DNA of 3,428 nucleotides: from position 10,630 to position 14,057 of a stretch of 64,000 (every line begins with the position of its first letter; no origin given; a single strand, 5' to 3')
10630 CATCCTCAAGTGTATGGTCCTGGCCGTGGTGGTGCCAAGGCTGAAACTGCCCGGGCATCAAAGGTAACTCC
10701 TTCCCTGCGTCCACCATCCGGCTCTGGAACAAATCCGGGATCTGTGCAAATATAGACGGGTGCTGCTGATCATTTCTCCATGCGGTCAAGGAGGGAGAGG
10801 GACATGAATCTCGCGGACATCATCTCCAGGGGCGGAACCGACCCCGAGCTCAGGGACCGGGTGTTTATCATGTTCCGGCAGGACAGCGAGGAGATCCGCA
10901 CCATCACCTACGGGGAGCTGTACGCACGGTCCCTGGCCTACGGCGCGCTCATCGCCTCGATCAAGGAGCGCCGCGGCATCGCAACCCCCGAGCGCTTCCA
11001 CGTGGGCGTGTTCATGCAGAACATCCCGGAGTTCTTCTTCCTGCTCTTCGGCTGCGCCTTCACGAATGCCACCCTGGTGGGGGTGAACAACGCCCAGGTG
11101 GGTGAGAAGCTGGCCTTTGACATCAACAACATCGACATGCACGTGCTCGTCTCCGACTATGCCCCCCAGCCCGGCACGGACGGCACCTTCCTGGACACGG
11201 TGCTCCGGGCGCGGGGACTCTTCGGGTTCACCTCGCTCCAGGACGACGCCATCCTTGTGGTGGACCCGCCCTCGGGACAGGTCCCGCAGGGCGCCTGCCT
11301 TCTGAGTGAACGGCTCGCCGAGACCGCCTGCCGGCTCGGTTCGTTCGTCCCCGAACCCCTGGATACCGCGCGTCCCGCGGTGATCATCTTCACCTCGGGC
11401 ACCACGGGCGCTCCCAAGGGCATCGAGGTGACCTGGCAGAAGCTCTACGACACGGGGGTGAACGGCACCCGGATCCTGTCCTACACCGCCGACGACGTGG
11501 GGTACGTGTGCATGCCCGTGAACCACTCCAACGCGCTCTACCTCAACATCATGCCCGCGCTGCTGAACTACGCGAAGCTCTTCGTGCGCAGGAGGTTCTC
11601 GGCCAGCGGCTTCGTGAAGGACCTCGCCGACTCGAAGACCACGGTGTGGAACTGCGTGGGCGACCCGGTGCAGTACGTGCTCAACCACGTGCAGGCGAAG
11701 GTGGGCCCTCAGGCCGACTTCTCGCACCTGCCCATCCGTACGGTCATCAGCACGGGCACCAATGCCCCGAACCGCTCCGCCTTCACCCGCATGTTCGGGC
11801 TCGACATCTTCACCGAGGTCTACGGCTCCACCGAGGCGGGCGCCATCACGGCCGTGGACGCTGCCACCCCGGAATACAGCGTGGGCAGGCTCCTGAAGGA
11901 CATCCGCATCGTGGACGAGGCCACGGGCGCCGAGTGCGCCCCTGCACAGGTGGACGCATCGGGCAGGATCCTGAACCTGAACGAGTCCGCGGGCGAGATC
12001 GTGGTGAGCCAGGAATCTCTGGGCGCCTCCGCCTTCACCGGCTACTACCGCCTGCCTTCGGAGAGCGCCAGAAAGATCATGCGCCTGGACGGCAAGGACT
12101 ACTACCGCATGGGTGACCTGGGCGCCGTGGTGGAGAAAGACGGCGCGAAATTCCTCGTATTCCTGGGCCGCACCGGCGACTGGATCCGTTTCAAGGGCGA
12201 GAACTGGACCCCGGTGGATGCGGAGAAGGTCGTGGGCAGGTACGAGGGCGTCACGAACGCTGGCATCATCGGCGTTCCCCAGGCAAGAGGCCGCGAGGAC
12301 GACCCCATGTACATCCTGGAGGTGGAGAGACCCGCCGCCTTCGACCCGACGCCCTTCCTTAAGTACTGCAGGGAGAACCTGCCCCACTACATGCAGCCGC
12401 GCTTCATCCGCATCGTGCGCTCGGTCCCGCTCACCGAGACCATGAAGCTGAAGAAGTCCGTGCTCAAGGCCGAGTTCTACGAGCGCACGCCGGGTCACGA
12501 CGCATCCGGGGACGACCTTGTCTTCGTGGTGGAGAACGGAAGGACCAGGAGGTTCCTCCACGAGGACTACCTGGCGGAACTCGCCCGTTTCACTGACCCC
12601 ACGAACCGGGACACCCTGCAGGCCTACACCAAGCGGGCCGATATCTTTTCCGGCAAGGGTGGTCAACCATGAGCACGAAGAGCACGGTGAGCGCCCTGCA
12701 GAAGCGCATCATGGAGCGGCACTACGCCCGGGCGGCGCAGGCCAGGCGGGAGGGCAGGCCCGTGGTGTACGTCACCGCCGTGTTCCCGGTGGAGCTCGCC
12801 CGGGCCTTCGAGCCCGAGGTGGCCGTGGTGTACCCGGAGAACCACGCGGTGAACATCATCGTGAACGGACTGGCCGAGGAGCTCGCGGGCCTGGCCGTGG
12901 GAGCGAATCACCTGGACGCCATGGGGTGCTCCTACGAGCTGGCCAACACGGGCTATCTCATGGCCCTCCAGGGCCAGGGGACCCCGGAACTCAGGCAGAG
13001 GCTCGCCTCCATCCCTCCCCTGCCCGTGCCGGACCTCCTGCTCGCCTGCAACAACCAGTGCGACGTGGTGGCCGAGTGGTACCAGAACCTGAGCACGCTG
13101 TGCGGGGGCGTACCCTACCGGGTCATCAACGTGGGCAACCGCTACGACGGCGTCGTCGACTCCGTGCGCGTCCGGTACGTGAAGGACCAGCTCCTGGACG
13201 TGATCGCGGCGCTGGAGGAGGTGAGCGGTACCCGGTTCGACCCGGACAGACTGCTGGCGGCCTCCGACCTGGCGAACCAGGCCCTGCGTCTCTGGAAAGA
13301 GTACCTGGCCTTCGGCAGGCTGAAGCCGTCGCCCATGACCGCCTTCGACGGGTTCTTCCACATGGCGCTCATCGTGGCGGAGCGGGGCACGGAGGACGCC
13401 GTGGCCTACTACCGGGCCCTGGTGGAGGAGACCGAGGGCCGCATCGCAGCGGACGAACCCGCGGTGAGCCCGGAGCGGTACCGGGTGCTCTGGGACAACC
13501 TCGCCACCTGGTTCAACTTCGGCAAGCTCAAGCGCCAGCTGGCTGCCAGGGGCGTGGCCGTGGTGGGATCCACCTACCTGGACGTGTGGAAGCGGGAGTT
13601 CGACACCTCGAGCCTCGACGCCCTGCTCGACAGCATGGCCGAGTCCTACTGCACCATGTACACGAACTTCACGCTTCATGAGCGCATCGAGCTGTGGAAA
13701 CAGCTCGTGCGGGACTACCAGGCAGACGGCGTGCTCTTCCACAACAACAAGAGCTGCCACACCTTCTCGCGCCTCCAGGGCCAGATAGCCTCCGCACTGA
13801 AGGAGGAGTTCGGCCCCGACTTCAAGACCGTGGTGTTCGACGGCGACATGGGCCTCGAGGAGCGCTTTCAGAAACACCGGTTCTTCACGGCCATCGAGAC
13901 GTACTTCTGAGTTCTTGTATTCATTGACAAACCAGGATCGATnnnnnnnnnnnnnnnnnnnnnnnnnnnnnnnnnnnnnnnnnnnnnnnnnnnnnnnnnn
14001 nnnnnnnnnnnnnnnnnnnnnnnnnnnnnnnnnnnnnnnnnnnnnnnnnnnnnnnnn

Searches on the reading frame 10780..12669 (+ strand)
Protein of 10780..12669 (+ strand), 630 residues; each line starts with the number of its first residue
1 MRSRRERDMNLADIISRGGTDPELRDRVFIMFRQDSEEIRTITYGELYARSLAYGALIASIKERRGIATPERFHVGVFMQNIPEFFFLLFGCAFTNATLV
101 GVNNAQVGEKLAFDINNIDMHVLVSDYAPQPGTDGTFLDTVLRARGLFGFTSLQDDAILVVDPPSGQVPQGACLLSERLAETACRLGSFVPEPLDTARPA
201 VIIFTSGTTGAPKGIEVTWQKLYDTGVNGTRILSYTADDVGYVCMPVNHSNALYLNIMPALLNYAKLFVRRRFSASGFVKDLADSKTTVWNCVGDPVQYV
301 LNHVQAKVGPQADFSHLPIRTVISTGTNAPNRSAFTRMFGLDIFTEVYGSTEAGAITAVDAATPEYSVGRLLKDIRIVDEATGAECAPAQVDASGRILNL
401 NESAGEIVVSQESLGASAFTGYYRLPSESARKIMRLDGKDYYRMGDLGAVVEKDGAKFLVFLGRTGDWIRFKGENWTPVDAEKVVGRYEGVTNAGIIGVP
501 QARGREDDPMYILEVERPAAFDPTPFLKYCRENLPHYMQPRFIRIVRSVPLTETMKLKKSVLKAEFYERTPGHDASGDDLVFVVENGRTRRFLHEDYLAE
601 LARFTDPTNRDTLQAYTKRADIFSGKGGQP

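Call 26: search_protein_families(library=pfam, proteins=[window:10780-12669:+])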
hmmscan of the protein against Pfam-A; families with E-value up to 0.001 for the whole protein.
window:10780-12669:+ (630 aa): 2 families
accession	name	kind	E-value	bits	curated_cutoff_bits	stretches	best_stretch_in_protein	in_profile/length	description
PF00501.34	AMP-binding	-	1.8e-42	145.9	29.9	1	26-422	10-383/384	AMP-binding enzyme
PF13193.12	AMP-binding_C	-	2.1e-05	25.8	24.5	1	482-556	3-76/76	AMP-binding enzyme C-terminal domain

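Call 43: search_protein_families(library=ncbifam, proteins=[window:10780-12669:+], max_evalue=1e-10)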
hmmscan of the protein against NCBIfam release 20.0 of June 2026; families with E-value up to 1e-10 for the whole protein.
window:10780-12669:+ (630 aa): 62 families (the best 25 are shown)
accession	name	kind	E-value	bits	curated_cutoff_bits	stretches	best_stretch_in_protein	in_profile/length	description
NF052587.1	SterCoASynCasI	equivalog_domain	1.1e-81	275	900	1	66-567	46-509/550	steroid-22-oyl-CoA synthetase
NF009927.1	PRK13388.1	exception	1.7e-62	211.6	800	1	180-564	131-500/523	fatty-acid--CoA ligase FadD1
NF006134.1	PRK08279.1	equivalog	8.4e-61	206.2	625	1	40-585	68-581/605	long-chain-acyl-CoA synthetase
NF004808.0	PRK06155.1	equivalog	5.1e-60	203.2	722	1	43-565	48-521/542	ATP-dependent acyl-CoA ligase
NF005897.1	PRK07867.1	exception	2.8e-59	201.1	850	1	201-565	148-484/496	long-chain-fatty-acid--CoA ligase FadD17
NF004837.0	PRK06187.1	subfamily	2.8e-50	171.1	476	1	37-568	33-524/531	long-chain-fatty-acid--CoA ligase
NF038342.1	FACL_FadD6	exception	1.2e-41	142.8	975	1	195-584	186-560/584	long-chain-acyl-CoA synthetase FadD6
NF005947.1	PRK08008.1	equivalog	1.3e-40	139.5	651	1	26-563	22-518/518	crotonobetaine/carnitine-CoA ligase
NF006181.0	PRK08314.1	subfamily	1.4e-33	116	705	1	41-563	49-551/563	long-chain-fatty-acid--CoA ligase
NF004822.0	PRK06178.1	equivalog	1.7e-31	109.4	782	1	41-566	62-567/571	acyl-CoA synthetase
NF005702.0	PRK07514.1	subfamily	2.9e-30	105.1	558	1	37-567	25-501/506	malonyl-CoA synthase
NF006572.0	PRK09088.1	equivalog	1.3e-29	103.2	696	1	192-565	135-486/491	acyl-CoA synthetase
NF009233.0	PRK12583.1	subfamily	6.2e-29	100.8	832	1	74-564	72-548/558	fatty acid CoA ligase family protein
NF002966.0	PRK03640.1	equivalog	5.4e-28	97.8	556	1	193-565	137-479/483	o-succinylbenzoate--CoA ligase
NF004814.0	PRK06164.1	equivalog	2.5e-26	92.4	677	1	41-563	35-527/540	acyl-CoA synthetase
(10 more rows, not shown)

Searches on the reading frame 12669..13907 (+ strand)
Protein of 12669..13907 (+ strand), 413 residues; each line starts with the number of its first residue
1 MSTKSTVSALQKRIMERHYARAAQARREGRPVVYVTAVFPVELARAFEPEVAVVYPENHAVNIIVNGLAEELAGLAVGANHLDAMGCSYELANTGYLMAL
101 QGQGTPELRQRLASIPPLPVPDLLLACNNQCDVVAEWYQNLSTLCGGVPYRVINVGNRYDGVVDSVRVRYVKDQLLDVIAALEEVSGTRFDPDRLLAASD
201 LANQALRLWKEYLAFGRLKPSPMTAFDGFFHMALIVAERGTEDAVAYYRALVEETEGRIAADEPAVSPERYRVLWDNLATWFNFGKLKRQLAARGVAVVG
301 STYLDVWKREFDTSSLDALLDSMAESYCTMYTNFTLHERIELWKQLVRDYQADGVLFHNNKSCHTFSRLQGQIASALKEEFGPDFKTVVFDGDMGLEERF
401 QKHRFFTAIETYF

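Call 27: search_protein_families(library=pfam, proteins=[window:12669-13907:+])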
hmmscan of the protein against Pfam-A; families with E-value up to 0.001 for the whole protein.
window:12669-13907:+ (413 aa): 1 family
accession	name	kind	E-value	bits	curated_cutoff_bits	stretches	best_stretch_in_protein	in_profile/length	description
PF06050.19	HGD-D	-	6.1e-56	190.9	28.4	1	38-402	3-328/342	2-hydroxyglutaryl-CoA dehydratase, D-component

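Call 43: search_protein_families(library=ncbifam, proteins=[window:12669-13907:+], max_evalue=1e-10)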
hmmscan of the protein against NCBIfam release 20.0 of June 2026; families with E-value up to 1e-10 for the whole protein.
window:12669-13907:+ (413 aa): 4 families
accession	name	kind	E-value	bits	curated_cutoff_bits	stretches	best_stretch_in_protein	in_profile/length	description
NF052455.1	HyiscapDhHadB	equivalog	1.6e-67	227.9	750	1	6-410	3-388/398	(R)-2-hydroxyisocaproyl-CoA dehydratase subunit alpha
TIGR02260.1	benz_CoA_red_B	equivalog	6.6e-35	120.6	486.55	1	5-370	5-369/413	benzoyl-CoA reductase subunit B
TIGR03191.1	benz_CoA_bzdO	equivalog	1.1e-17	64.4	448.6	1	118-304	109-292/430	benzoyl-CoA reductase, bzd-type, subunit O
NF040772.1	double_cubane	equivalog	1.1e-14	54.3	350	1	167-380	125-342/372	double-cubane-cluster-containing anaerobic reductase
